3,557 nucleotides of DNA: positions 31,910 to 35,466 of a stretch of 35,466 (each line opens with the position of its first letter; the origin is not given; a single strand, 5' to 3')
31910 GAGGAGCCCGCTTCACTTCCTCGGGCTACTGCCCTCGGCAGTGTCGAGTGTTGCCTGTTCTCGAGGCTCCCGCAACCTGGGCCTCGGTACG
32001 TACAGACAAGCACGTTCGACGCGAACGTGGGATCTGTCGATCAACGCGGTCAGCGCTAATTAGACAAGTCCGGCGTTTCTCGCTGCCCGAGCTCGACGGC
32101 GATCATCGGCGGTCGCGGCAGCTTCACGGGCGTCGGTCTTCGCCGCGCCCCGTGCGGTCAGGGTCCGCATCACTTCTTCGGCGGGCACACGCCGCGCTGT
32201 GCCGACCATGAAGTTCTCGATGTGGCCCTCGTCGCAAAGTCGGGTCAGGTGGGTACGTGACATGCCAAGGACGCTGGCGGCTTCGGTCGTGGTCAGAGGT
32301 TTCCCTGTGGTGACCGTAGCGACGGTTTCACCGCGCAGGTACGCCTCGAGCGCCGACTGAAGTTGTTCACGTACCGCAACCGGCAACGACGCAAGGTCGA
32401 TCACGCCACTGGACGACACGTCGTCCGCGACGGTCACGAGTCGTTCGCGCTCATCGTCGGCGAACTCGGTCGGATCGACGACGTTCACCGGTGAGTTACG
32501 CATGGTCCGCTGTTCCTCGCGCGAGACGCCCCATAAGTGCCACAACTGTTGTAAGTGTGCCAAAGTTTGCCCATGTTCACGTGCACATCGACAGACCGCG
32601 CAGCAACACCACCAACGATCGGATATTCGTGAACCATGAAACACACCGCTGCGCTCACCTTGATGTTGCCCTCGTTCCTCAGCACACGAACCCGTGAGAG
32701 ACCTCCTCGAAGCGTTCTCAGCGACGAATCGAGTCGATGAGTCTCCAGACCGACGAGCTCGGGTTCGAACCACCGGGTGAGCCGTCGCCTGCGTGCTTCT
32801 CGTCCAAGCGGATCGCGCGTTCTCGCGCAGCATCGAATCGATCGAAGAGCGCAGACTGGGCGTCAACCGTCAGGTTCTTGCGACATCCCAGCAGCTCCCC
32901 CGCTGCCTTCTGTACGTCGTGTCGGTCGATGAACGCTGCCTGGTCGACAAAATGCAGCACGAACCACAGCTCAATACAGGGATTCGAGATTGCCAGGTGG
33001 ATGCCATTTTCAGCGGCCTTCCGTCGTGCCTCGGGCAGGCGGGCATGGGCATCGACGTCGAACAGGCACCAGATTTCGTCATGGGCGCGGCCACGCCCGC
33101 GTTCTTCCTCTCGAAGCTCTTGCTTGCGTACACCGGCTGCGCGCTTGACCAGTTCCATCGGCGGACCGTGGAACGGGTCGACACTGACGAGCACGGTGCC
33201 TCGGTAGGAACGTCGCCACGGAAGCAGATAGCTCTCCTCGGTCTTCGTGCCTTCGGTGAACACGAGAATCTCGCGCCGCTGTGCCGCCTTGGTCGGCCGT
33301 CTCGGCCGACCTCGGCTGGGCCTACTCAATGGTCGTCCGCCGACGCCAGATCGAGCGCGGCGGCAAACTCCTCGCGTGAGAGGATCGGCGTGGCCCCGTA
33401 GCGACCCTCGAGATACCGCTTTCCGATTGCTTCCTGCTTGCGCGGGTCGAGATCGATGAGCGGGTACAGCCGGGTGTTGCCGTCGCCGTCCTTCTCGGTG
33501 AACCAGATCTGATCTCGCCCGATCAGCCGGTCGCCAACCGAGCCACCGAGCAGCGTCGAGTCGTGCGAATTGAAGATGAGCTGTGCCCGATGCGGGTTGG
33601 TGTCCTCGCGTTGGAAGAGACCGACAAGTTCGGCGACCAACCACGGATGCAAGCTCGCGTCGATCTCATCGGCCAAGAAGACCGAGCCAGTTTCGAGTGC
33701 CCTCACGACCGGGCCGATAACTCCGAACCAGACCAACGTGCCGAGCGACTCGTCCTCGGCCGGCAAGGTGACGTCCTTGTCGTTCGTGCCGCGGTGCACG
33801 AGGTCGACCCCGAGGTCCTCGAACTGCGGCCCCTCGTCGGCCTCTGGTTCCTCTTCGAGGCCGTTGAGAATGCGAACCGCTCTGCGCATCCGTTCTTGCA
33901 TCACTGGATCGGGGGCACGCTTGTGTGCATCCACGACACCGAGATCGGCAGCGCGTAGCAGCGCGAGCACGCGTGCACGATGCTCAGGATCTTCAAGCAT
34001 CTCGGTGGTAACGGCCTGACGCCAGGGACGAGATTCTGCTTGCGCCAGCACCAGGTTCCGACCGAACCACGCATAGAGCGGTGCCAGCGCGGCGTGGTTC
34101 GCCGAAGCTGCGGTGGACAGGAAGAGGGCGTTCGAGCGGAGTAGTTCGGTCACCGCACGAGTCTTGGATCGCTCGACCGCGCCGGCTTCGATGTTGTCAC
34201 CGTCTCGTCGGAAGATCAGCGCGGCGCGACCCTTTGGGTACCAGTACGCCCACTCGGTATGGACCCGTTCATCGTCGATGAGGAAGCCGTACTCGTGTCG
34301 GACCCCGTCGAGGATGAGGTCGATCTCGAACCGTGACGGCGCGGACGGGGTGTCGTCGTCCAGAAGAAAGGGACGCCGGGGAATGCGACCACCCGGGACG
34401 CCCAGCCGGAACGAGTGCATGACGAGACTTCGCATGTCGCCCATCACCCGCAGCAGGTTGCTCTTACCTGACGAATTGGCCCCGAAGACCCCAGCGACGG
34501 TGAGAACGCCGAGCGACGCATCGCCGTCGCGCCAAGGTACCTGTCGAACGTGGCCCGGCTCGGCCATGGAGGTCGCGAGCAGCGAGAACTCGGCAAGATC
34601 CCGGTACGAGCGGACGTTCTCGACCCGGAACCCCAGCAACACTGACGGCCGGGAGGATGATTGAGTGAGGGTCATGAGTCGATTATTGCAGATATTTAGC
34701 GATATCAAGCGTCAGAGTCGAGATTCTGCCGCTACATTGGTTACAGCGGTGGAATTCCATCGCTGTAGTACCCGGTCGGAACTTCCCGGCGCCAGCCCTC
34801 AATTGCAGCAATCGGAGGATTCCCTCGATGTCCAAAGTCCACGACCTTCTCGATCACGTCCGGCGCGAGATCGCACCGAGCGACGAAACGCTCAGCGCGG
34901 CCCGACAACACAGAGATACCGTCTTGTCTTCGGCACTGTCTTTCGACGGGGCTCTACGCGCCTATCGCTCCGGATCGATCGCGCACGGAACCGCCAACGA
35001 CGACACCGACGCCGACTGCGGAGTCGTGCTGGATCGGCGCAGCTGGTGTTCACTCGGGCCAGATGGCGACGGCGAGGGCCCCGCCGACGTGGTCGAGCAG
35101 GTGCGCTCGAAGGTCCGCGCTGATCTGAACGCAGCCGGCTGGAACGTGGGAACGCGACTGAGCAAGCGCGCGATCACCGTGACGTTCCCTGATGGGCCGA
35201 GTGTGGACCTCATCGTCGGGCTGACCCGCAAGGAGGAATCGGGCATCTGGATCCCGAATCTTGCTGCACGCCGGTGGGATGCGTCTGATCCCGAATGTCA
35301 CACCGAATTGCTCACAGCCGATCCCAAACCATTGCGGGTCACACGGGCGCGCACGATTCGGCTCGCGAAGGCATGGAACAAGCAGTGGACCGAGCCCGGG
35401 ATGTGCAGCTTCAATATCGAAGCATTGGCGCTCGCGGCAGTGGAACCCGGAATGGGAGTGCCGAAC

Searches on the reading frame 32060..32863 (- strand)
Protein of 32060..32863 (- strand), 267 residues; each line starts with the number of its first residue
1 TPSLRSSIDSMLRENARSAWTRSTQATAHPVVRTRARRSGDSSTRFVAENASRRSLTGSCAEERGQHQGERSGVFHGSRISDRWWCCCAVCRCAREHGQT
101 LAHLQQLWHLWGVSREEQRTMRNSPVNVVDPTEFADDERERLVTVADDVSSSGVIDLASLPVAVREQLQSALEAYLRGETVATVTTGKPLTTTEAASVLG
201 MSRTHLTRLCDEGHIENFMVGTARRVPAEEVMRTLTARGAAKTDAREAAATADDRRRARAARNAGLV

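Call 10: search_protein_families(library=pfam, proteins=[window:32060-32863:-], max_evalue=0.01)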
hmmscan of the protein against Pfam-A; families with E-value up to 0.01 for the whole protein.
window:32060-32863:- (267 aa): 2 families
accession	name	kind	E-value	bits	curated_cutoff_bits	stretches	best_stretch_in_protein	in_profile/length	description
PF12728.13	HTH_17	-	2.4e-08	34.5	27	1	190-237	2-49/51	Helix-turn-helix domain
PF13338.12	AbiEi_4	-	0.00013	22.4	25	1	189-216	13-39/49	Transcriptional regulator, AbiEi antitoxin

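Call 11: search_protein_families(library=padloc, proteins=[window:32060-32863:-], max_evalue=0.001)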
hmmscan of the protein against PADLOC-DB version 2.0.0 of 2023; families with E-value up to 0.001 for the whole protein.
window:32060-32863:- (267 aa): 1 family
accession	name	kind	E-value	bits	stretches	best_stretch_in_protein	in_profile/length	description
PDLC04133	mad1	-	0.00042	18.6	1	188-234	4-50/60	mads_1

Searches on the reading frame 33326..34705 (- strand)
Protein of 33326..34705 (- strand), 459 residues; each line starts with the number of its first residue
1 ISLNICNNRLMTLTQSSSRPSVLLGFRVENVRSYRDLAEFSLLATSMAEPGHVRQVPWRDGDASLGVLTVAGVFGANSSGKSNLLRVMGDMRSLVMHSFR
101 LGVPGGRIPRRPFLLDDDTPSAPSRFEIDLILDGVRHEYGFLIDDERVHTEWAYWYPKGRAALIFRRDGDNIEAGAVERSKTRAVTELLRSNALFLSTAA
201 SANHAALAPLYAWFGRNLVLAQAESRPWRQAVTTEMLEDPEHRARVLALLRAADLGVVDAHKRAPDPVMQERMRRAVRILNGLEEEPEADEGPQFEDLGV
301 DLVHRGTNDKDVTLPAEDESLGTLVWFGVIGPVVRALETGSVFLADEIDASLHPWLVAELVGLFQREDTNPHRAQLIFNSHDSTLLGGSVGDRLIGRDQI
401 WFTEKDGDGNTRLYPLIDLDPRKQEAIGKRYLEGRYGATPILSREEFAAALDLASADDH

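Call 10: search_protein_families(library=pfam, proteins=[window:33326-34705:-], max_evalue=0.01)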
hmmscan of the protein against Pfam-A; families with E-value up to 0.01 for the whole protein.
window:33326-34705:- (459 aa): 1 family
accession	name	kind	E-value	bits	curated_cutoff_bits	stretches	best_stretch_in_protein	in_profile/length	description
PF13304.12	AAA_21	-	8.1e-34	118.5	27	1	71-386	2-303/304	AAA domain, putative AbiEii toxin, Type IV TA system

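Call 11: search_protein_families(library=padloc, proteins=[window:33326-34705:-], max_evalue=0.001)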
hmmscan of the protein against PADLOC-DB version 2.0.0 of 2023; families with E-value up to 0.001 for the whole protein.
window:33326-34705:- (459 aa): 11 families
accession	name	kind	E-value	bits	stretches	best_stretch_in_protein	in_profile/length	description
PDLC02335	AbiLi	-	5.9e-83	276.6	1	11-450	38-295/326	AbiLi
PDLC02980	AriA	-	1e-31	109.1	1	71-386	2-303/304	-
PDLC04178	HEC-01A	-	6.9e-08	29.9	1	62-404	24-345/399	-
PDLC04180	HEC-01A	-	6.8e-07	26.8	0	318-409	254-340/382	-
PDLC04393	PDC-M07A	-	2.1e-06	25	0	309-420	278-385/435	-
PDLC04392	PDC-M07A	-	2.1e-06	25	0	315-420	282-383/432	-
PDLC04389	PDC-M07A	-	4.1e-06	24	0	339-420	325-403/443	-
PDLC04179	HEC-01A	-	7.4e-06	23.3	0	320-408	341-421/459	-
PDLC04570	PDC-M31A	-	3.2e-05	21.2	0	312-413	263-362/395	-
PDLC04391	PDC-M07A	-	0.00012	19.3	0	311-420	276-381/412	-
PDLC04176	HEC-01A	-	0.00072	17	0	312-413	249-341/371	-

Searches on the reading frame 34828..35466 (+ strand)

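Call 10: search_protein_families(library=pfam, proteins=[window:34828-35466:+], max_evalue=0.01)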
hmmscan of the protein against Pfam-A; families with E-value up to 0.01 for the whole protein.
window:34828-35466:+ (213 aa): 1 family
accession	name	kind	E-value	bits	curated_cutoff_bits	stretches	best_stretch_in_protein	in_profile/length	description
PF18144.7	SMODS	-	0.00045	20.9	26.5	1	15-162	14-160/164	Second Messenger Oligonucleotide or Dinucleotide Synthetase domain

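Call 11: search_protein_families(library=padloc, proteins=[window:34828-35466:+], max_evalue=0.001)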
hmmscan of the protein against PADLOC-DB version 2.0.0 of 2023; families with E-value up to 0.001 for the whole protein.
window:34828-35466:+ (213 aa): 12 families
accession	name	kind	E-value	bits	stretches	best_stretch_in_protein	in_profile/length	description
PDLC00777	Cyclase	-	1.1e-82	276.1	1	1-212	1-218/341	oligonucleotide-cyclase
PDLC00779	Cyclase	-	3.9e-35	119.8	1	4-207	9-216/345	oligonucleotide-cyclase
PDLC00823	Cyclase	-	8.3e-20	69.6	1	17-206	18-196/285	oligonucleotide-cyclase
PDLC00818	Cyclase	-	1.2e-13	49.3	1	4-205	3-210/322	oligonucleotide-cyclase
PDLC00776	Cyclase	-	2.5e-12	44.8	1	3-186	4-178/287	oligonucleotide-cyclase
PDLC00790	Cyclase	-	1.1e-08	32.8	1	39-205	71-227/310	oligonucleotide-cyclase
PDLC00809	Cyclase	-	9.5e-08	30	1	125-210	127-210/295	oligonucleotide-cyclase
PDLC00803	Cyclase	-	1.5e-05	22.8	1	22-205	22-185/253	oligonucleotide-cyclase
PDLC00820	Cyclase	-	3.9e-05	21.1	1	46-202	48-197/324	oligonucleotide-cyclase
PDLC00773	Cyclase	-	6.9e-05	20.6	1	83-187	86-183/334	oligonucleotide-cyclase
PDLC00802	Cyclase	-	8.9e-05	19.8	1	142-205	178-240/332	oligonucleotide-cyclase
PDLC00805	Cyclase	-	0.00091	16.8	0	46-201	72-221/314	oligonucleotide-cyclase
